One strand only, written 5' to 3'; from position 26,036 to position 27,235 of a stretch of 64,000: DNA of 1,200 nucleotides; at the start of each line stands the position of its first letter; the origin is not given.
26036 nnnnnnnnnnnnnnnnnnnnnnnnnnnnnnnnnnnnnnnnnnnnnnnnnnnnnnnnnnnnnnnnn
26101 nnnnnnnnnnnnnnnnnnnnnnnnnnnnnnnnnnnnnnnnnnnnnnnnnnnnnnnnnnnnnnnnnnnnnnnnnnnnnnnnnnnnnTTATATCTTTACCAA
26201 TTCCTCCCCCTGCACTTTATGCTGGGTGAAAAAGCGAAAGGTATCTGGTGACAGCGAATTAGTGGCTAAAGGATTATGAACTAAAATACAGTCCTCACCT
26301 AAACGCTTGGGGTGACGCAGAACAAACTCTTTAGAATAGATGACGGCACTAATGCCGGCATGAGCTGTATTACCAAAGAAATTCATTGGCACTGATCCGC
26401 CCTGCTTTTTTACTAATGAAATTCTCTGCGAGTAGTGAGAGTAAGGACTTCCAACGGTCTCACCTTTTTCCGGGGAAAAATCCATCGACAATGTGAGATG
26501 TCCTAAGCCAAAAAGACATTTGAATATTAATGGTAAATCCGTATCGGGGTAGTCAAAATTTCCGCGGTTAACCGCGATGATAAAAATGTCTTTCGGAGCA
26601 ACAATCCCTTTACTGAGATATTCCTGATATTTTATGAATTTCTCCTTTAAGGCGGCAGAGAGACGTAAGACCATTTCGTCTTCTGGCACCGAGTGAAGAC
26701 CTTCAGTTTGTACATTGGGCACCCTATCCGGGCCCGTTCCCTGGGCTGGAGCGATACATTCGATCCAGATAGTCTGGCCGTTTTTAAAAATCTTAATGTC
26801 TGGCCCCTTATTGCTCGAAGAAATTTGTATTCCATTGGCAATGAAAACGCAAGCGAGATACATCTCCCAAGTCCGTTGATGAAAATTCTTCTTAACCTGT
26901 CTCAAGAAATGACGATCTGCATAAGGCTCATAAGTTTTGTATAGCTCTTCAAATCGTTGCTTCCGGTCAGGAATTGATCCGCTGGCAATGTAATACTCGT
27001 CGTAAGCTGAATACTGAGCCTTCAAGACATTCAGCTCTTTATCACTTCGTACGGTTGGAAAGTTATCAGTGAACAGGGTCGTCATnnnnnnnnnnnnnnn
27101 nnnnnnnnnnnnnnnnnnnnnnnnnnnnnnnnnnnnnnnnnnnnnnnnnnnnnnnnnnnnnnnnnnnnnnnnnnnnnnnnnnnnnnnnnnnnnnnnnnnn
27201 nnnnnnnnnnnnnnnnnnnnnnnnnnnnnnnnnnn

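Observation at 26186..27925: Two-gene unknown cargo between the serine integrase and the tRNA attachment region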

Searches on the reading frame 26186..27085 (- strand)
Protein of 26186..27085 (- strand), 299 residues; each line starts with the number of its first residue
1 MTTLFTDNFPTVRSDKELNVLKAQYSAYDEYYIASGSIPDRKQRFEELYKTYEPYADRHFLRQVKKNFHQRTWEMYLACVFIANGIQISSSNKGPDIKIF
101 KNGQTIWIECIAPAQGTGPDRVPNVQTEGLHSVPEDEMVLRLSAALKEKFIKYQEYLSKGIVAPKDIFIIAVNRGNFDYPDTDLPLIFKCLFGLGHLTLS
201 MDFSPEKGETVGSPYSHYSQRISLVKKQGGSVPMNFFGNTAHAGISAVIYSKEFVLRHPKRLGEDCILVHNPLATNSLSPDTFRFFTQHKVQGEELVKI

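Call 4: search_protein_families(library=pfam, proteins=[window:26186-27085:-], max_evalue=1)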
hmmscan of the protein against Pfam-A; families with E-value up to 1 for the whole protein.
window:26186-27085:- (299 aa): 0 families

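Call 5: search_protein_families(library=padloc, proteins=[window:26186-27085:-], max_evalue=1)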
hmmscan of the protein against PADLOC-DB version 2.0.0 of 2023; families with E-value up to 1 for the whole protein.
window:26186-27085:- (299 aa): 2 families
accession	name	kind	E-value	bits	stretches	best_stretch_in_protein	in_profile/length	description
PDLC04073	PD-T7-1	-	2.1e-16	57.7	1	46-264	141-353/452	-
PDLC04110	PD-T7-5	-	1.8e-15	54.9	1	58-252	44-234/346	-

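Call 6: search_protein_families(library=ncbifam, proteins=[window:26186-27085:-], max_evalue=1)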
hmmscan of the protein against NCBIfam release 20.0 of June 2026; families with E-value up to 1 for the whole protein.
window:26186-27085:- (299 aa): 0 families

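Call 7: search_protein_families(library=phrogs, proteins=[window:26186-27085:-], max_evalue=1)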
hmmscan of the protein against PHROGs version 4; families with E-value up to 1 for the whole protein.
window:26186-27085:- (299 aa): 2 families
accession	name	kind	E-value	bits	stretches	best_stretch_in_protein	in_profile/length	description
phrog_8571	-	unknown function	1.7e-25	90.8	1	47-261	40-257/366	-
phrog_21913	-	unknown function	0.24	11.7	1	65-104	214-253/374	-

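Call 11: find_homologous_proteins(query=window:26186-27085:-)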
Query window:26186-27085:- (299 aa): 150 proteins with E <= 0.001 among 572 candidates; the best 120 are listed.
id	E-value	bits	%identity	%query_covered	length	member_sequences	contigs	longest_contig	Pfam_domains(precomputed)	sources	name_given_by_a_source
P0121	2.9e-202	689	100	100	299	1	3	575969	-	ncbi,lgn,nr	ncbi:MAG: hypothetical protein HYZ61_01975 [Candidatus Andersenbacteria bacterium]|nr:hypothetical p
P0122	1.4e-173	594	85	100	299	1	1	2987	-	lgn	-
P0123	2.0e-113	397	61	100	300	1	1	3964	-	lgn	-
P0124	1.2e-110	388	60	100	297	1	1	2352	-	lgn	-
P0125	4.1e-107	376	59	99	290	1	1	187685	-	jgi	jgi:type I restriction enzyme S subunit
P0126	1.6e-104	368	60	93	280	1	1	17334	-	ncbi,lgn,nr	ncbi:hypothetical protein JW977_00960 [Candidatus Falkowbacteria bacterium]|nr:hypothetical protein 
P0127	1.6e-100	355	55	100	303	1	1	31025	-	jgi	jgi:hypothetical protein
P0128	1.0e-94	335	52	100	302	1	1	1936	-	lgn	-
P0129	1.9e-92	328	51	100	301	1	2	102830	-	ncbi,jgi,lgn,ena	ncbi:MAG: hypothetical protein WC858_02565 [Parcubacteria group bacterium]|jgi:hypothetical protein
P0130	4.0e-92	327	54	97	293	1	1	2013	-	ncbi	-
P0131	4.1e-91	324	48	100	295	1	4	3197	-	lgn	-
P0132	7.9e-91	323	50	100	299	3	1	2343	-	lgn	-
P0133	2.1e-90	321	50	100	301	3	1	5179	-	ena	-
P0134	2.3e-90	321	50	99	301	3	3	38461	-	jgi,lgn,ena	jgi:hypothetical protein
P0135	2.4e-90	321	50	100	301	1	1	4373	-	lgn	-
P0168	8.8e-76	273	43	99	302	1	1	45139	-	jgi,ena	jgi:type I restriction enzyme S subunit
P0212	2.1e-60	223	40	98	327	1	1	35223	-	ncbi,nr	ncbi:hypothetical protein K2Q00_03055 [Patescibacteria group bacterium]|nr:hypothetical protein [Pat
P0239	1.0e-55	207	38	97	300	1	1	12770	-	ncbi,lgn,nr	ncbi:MAG: hypothetical protein PHW73_02930 [Atribacterota bacterium]|nr:hypothetical protein [Atriba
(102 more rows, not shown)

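Call 17: search_solved_structures(query=A2, max_evalue=10)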
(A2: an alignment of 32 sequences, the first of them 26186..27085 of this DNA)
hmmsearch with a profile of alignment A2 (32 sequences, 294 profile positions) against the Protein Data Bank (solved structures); distinct sequences matched with E-value up to 10: 3.
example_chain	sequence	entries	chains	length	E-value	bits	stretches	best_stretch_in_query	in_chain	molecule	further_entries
5gzy_A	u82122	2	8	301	0.13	14.6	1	10-76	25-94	(R)-2-haloacid dehalogenase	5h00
5gzx_A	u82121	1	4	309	0.13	14.5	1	10-76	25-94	(R)-2-haloacid dehalogenase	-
5h01_A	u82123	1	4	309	0.13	14.5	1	10-76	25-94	(R)-2-haloacid dehalogenase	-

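Call 19: find_related_loci(query=A2, collection=metagenome_contigs, flank=8000)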
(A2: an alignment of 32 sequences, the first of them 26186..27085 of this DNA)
Query A2 (299 aa) in metagenome_contigs; peptide patterns used: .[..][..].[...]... (x = any residue, [..] = any of these).
164 stretches matched a pattern; 108 encode a relative of the query (tblastn E <= 1e-3); the best 80 are kept; 80 distinct loci.
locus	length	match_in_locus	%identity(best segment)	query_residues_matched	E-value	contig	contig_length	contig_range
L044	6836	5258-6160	51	1-299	5e-100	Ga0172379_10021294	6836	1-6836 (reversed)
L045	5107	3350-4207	50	1-292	4e-92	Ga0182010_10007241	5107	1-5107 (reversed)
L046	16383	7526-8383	50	1-292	5e-92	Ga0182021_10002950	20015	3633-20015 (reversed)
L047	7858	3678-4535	49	1-292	8e-92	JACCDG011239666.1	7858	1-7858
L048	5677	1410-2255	49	1-286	1e-87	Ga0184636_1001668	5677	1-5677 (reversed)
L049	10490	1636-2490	45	1-291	2e-83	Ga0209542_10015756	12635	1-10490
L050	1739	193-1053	45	1-292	2e-86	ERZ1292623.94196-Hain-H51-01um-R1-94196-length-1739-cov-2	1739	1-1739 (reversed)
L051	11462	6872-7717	46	3-290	1e-80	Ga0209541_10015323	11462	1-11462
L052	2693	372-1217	46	3-290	3e-82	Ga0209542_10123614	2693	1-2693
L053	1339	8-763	46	28-285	2e-80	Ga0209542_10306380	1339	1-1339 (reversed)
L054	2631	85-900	43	18-299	4e-76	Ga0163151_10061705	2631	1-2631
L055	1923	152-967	43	18-299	9e-78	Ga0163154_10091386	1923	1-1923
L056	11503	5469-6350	44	4-299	2e-74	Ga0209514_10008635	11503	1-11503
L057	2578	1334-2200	43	3-295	5e-73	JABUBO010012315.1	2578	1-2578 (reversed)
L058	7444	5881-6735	41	3-292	3e-68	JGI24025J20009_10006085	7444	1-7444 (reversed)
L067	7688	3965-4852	38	3-299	6e-65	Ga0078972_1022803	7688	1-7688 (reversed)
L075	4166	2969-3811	37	3-286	5e-63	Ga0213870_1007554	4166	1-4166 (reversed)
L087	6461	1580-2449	35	2-294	8e-62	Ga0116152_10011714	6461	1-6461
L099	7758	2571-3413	37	3-286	3e-59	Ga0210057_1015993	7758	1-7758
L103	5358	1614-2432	36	3-278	7e-59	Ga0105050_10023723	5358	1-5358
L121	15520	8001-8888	35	1-289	5e-51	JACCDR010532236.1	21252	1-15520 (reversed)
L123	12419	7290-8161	40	3-296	3e-50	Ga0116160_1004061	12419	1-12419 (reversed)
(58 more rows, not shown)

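Call 23: predict_structure(alignment_id=A2)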
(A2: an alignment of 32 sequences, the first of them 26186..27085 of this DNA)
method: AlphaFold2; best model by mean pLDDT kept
length: 299 residues; sequences in the alignment: 32
mean_pLDDT: 93.3   pTM: 0.91
mean pLDDT of the five models: 93.3, 93.2, 93.0, 92.7, 91.5
residues with pLDDT >= 90: 238; 70-90: 60; 50-70: 1; < 50: 0
segments of 3 or more residues with pLDDT < 50: none
pLDDT, mean of each block of 10 residues (from residue 1): 90 96 96 95 95 95 96 97 96 94 96 94 87 93 98 98 98 91 91 91 77 85 94 97 98 83 94 97 96 92
secondary structure, 60 per line:
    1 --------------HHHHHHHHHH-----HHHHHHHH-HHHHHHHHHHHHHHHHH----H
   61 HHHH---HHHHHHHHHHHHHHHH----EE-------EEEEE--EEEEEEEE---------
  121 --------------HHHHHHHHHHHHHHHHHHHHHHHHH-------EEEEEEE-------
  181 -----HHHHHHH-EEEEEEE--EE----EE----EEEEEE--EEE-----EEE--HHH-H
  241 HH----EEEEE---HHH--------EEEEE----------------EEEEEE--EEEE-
elements in order: H15-24 H30-37 H39-55 H60-64 H68-83 E97-101 E104-111 H135-159 E167-173 H186-192 E194-200 E215-220 E223-225 E231-233 E247-251 E266-270 E287-292 E295-298

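Call 28: fold_search(model_id=the predicted structure, library=pdb)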
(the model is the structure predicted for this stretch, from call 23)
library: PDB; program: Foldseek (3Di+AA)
matches with E <= 10: 265; with E <= 0.001: 0
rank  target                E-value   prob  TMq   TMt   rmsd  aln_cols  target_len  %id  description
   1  9bf1_A                5.5e-02  0.69  0.19  0.06   7.5       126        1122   13  Structure of apo-state V. cholerae DdmD (released 2024-08-21)
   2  1fok_A                9.4e-02  0.21  0.17  0.11   9.0       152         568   14  STRUCTURE OF RESTRICTION ENDONUCLEASE FOKI BOUND TO DNA (released 1997-12-03)
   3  4tkd_B                1.5e-01  0.90  0.13  0.31   1.8        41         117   27  Sulfolobus solfataricus HJC mutants (released 2015-08-12)
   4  2eo0_B                1.8e-01  0.60  0.19  0.41   9.0       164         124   12  Crystal Structure of Holliday Junction Resolvase ST1444 (released 2007-10-02)
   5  2fok_A                1.8e-01  0.16  0.17  0.11   9.6       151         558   16  STRUCTURE OF RESTRICTION ENDONUCLEASE FOKI (released 1998-06-17)
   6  4tkd_D                2.1e-01  0.57  0.13  0.30   2.9        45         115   24  Sulfolobus solfataricus HJC mutants (released 2015-08-12)
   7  4tkd_A                2.2e-01  0.85  0.13  0.30   1.7        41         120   27  Sulfolobus solfataricus HJC mutants (released 2015-08-12)
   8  2eo0_A                2.6e-01  0.44  0.20  0.41  12.4       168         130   11  Crystal Structure of Holliday Junction Resolvase ST1444 (released 2007-10-02)
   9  3e41_A                2.6e-01  0.05  0.10  0.12  15.7       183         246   11  Q138F HincII bound to GTCGAC and 5 mM Ca2+ (released 2008-08-26)
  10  4g6v_A                2.9e-01  0.47  0.18  0.36   4.7       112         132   18  CdiA-CT/CdiI toxin and immunity complex from Burkholderia pseudomallei (released 2012-12-12)
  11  6p4w_B                2.9e-01  0.47  0.20  0.16   5.3       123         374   13  XPB helicase in a complex with truncated Bax1 from Sulfurisphaera tokodaii at 2.96 Angstrom resolution (released 2020-06-03)
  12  3ebc_B                2.9e-01  0.05  0.10  0.11  16.0       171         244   10  Structure of N141A HincII with Cognate DNA (released 2008-12-23)
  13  8z4i_A                3.1e-01  0.30  0.17  0.14   7.3       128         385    8  crystal structure of Cdn1 in complex with cA3 (released 2026-02-04)
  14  8z4i_B                3.5e-01  0.14  0.18  0.14   9.5       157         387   10  crystal structure of Cdn1 in complex with cA3 (released 2026-02-04)
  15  5t2t_B                3.5e-01  0.11  0.16  0.23  11.1       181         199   14  Crystal structure of Lymphocytic choriomeningitis mammarenavirus endonuclease bound to compound L742001 (released 2017-09-13)
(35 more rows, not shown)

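Call 37: find_encoding_contigs(protein=P0125, flank=6000, max_places=3)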
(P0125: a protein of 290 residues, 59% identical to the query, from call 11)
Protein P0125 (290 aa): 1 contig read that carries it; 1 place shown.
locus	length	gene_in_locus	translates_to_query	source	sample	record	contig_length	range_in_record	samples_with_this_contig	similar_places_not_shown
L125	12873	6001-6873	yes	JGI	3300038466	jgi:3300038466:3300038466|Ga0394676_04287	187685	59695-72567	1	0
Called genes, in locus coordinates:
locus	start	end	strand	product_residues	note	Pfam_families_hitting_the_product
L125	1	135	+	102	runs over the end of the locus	PF13240:Zn_Ribbon_1 (weak)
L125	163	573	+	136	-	-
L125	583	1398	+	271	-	-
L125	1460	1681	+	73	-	PF03994:DUF350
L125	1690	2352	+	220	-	PF00565:SNase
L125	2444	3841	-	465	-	-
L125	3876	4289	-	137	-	PF13022:HTH_Tnp_1_2 (weak)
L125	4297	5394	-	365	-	PF01555:N6_N4_Mtase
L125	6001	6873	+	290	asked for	-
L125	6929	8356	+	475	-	-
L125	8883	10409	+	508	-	PF13638:PIN_4, PF02562:PhoH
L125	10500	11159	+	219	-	PF01509:TruB_N, PF16198:TruB_C_2 (weak)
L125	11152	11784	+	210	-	PF00730:HhH-GPD, PF00633:HHH (weak)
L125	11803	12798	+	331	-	PF04055:Radical_SAM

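Call 40: search_protein_families(library=pfam, proteins=[L067:4876-6270:+, L123:1463-3970:+, L075:743-1810:+, L103:482-1582:+, L099:4790-5701:+], max_evalue=0.001)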
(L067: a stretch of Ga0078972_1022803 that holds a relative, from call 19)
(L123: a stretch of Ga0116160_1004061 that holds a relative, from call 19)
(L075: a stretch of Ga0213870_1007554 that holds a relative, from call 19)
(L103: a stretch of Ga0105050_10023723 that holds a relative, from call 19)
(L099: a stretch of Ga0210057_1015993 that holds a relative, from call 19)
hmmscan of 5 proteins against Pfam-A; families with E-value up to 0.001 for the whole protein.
L067:4876-6270:+ (465 aa): 1 family
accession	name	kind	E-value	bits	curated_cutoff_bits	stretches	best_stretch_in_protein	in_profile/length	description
PF01420.25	Methylase_S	-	1.1e-08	36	22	1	329-440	43-151/168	Type I restriction modification DNA specificity domain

L123:1463-3970:+ (836 aa): 6 families
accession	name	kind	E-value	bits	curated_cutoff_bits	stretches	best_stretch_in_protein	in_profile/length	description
PF04851.21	ResIII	-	6.7e-40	137.1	22.5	1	190-342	4-163/164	Type III restriction enzyme, res subunit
PF18766.7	SWI2_SNF2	-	1.2e-12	48.4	26.7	1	193-342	1-156/221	SWI2/SNF2 ATPase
PF00270.35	DEAD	-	9.8e-12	45.4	26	1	191-346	1-165/167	DEAD/DEAH box helicase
PF13588.12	HSDR_N_2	-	1.7e-06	28.5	25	1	57-127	34-107/110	Type I restriction enzyme R protein N terminus (HSDR_N)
PF04313.20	HSDR_N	-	1.8e-06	28.4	25.1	1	56-122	122-196/198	Type I restriction enzyme R protein N terminus (HSDR_N)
PF00271.37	Helicase_C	-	0.00021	22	23.5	0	530-584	54-108/110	Helicase conserved C-terminal domain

L075:743-1810:+ (356 aa): 1 family
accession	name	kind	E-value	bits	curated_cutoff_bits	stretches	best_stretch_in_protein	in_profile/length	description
PF13651.11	EcoRI_methylase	-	5.6e-126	420.9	26.4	1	9-355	1-345/345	Adenine-specific methyltransferase EcoRI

L103:482-1582:+ (367 aa): 3 families
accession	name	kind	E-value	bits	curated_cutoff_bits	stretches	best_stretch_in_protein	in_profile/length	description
PF03235.19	GmrSD_N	-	2.6e-19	70.6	33.2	1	34-158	13-198/199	GmrSD restriction endonuclease, N-terminal domain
PF01844.29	HNH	-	1.4e-11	44.8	21.4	1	322-365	1-45/47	HNH endonuclease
PF14279.12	HNH_5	-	4.8e-06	26.8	27.5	1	322-363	1-42/56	HNH endonuclease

L099:4790-5701:+ (304 aa): 1 family
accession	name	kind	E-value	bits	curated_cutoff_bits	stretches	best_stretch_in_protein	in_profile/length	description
PF01555.25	N6_N4_Mtase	-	8.1e-45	153.9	26.7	1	48-296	1-217/221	DNA methylase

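Call 45: search_dna_similar(query=window:26186-27085:-, collection=phages, mode=protein, max_evalue=0.001, max_rows=15)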
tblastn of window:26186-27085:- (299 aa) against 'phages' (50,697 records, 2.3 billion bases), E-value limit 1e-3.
No match.

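Call 62: search_dna_similar(query=window:26186-27085:-, collection=plasmids, mode=protein, max_evalue=0.01, max_rows=15)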
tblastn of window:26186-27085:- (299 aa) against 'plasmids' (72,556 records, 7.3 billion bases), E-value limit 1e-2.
Records with a match: 60; places in all: 61; records where one place covers at least 80% of the query: 9.
Best place of each record, by identity: <60% 60.
By first word of the organism name: Escherichia 28; Acinetobacter 16; Providencia 4; Shigella 3; Mesorhizobium 1; Bradyrhizobium 1; Skermanella 1; Sinorhizobium 1; Photobacterium 1; Paracoccaceae 1; and 3 more.
By predicted mobility (MOB-suite, as given by PLSDB): conjugative 32; mobilizable 16; non-mobilizable 12.
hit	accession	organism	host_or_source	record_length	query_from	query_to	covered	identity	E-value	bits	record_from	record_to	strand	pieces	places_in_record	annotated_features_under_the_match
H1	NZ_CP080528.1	Mesorhizobium sp. AR07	Oxytropis sp.,Cell culture,root nodule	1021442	27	285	87%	35.3%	5e-38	149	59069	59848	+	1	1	record has no annotation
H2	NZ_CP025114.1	Bradyrhizobium sp. SK17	whole organism,agricultural soil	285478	23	283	87%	28.4%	1e-19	96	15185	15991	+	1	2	hypothetical protein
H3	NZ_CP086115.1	Skermanella rosea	single cell,hydrocarbon-contaminated ...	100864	42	295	85%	28.9%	5e-24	108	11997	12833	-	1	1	hypothetical protein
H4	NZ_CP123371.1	Providencia rettgeri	Homo sapiens,urine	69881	34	299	89%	25.7%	4e-11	71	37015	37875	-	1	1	hypothetical protein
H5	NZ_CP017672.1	Providencia rettgeri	Homo sapiens,urine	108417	34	299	89%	25.7%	4e-11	71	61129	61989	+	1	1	hypothetical protein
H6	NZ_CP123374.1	Providencia rettgeri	Homo sapiens,Catheter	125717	34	299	89%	25.7%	4e-11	71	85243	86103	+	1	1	hypothetical protein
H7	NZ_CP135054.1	Providencia hangzhouensis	Homo sapiens,clinical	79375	34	299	89%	25.7%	4e-11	71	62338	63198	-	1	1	hypothetical protein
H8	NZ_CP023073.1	Sinorhizobium fredii CCBAU 83666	G.max,nodule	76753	68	278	71%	30.1%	2e-17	90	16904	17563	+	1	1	hypothetical protein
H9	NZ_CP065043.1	Photobacterium damselae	Seriola lalandi,cell culture,caudal ...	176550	42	250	70%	28.1%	1e-7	61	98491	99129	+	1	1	hypothetical protein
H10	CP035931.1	Acinetobacter baumannii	Homo sapiens,blood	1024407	1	251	84%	22.4%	7e-3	45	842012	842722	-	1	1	hypothetical protein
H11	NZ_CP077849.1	Acinetobacter baumannii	Homo sapiens,Rectal swab_P28_BU14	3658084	1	251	84%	22.4%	7e-3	45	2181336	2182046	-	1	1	none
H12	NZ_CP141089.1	Escherichia coli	Homo sapiens,Infected Human Urine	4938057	41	251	71%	24.7%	2e-4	50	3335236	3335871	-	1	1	none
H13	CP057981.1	Escherichia coli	culture,Pooled sheep faecal samples ...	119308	57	230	58%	29.4%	8e-5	52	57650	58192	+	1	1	hypothetical protein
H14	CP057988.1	Escherichia coli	culture,Pooled sheep faecal samples ...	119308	57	230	58%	29.4%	8e-5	52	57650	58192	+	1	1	hypothetical protein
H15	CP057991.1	Escherichia coli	culture,Pooled sheep faecal samples ...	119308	57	230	58%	29.4%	8e-5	52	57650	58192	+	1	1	hypothetical protein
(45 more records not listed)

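Call 64: get_annotated_region(hit=H13, flank=5000)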
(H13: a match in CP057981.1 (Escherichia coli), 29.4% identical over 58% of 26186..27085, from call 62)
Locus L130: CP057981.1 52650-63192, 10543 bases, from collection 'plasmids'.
description: Escherichia coli strain RHB06-C20 plasmid pRHB06-C20_2, complete sequence
organism: Escherichia coli (NCBI taxid 562)
taxonomy: Bacteria; Pseudomonadota; Gammaproteobacteria; Enterobacterales; Enterobacteriaceae; Escherichia; Escherichia coli
host: -; source: culture,Pooled sheep faecal samples collected from floor of farm; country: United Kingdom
typing (MOB-suite, as given by PLSDB): conjugative; replicon IncFIA,IncFIC; relaxase MOBF; mating-pair formation MPF_F
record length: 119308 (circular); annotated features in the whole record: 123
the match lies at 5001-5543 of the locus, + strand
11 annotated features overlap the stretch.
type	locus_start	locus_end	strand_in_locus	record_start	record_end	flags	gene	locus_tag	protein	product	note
CDS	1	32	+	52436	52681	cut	-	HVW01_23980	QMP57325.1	hypothetical protein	-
CDS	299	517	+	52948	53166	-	-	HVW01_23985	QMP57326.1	hypothetical protein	-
CDS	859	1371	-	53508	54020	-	-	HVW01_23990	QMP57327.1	hypothetical protein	-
CDS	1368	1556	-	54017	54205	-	-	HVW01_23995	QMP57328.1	hypothetical protein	-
CDS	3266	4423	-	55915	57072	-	-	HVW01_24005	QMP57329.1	hypothetical protein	-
CDS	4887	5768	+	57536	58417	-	-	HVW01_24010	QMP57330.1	hypothetical protein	-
CDS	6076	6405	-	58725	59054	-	-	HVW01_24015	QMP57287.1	hypothetical protein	-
CDS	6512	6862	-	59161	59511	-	-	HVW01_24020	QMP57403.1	plasmid partitioning/stability family protein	-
CDS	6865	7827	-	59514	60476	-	parM/stbA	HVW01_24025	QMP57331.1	plasmid segregation protein ParM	-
CDS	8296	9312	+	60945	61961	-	-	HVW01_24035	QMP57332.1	IS110 family transposase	-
CDS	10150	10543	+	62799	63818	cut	-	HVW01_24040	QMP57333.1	IS110 family transposase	-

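Call 65: get_annotated_region(hit=H4, flank=5000)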
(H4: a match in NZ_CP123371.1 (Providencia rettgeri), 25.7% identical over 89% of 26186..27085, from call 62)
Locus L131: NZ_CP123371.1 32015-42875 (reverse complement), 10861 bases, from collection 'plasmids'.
description: Providencia rettgeri strain PreM15758 plasmid p15758D_70, complete sequence
organism: Providencia rettgeri (NCBI taxid 587)
taxonomy: Bacteria; Pseudomonadota; Gammaproteobacteria; Enterobacterales; Morganellaceae; Providencia; Providencia rettgeri
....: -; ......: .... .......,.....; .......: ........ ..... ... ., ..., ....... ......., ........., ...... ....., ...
typing (MOB-suite, as given by PLSDB): non-mobilizable; replicon rep_cluster_1220
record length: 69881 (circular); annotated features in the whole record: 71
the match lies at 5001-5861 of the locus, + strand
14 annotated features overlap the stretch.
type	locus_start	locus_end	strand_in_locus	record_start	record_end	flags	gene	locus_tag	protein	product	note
CDS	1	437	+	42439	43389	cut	-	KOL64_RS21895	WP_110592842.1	Rpn family recombination-promoting nuclease/putative transposase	-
CDS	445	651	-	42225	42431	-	-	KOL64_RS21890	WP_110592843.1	helix-turn-helix transcriptional regulator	-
CDS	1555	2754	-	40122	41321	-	-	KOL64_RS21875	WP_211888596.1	IS91 family transposase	-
CDS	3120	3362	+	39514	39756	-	-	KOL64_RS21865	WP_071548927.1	type II toxin-antitoxin system ParD family antitoxin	GO:0051983 - regulation of chromosome segregation [Evidence IEA]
CDS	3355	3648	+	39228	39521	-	-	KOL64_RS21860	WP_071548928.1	type II toxin-antitoxin system RelE/ParE family toxin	GO:0030541 - plasmid partitioning [Evidence IEA]; GO:0051290 - protein heterotetramerization [Evidence IEA]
CDS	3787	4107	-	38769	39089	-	-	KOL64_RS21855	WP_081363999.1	pentapeptide MXKDX repeat protein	-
CDS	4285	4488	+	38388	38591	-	-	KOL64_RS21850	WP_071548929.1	type II toxin-antitoxin system RelE/ParE family toxin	GO:0030541 - plasmid partitioning [Evidence IEA]; GO:0051290 - protein heterotetramerization [Evidence IEA]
CDS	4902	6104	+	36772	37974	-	-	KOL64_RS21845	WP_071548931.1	hypothetical protein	-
CDS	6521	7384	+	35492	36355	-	-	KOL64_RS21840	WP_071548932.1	ParA family protein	-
CDS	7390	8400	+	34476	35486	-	-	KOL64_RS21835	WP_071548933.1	ParB/RepB/Spo0J family partition protein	GO:0007059 - chromosome segregation [Evidence IEA]; GO:0000910 - cytokinesis [Evidence IEA]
CDS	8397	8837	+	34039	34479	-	-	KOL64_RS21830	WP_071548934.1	hypothetical protein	-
CDS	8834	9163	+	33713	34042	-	-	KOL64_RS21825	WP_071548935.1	hypothetical protein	-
CDS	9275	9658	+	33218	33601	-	umuD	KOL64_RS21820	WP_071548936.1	translesion error-prone DNA polymerase V autoproteolytic subunit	-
CDS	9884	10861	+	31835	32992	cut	-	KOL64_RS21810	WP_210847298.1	tyrosine-type recombinase/integrase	GO:0015074 - DNA integration [Evidence IEA]; GO:0006310 - DNA recombination [Evidence IEA]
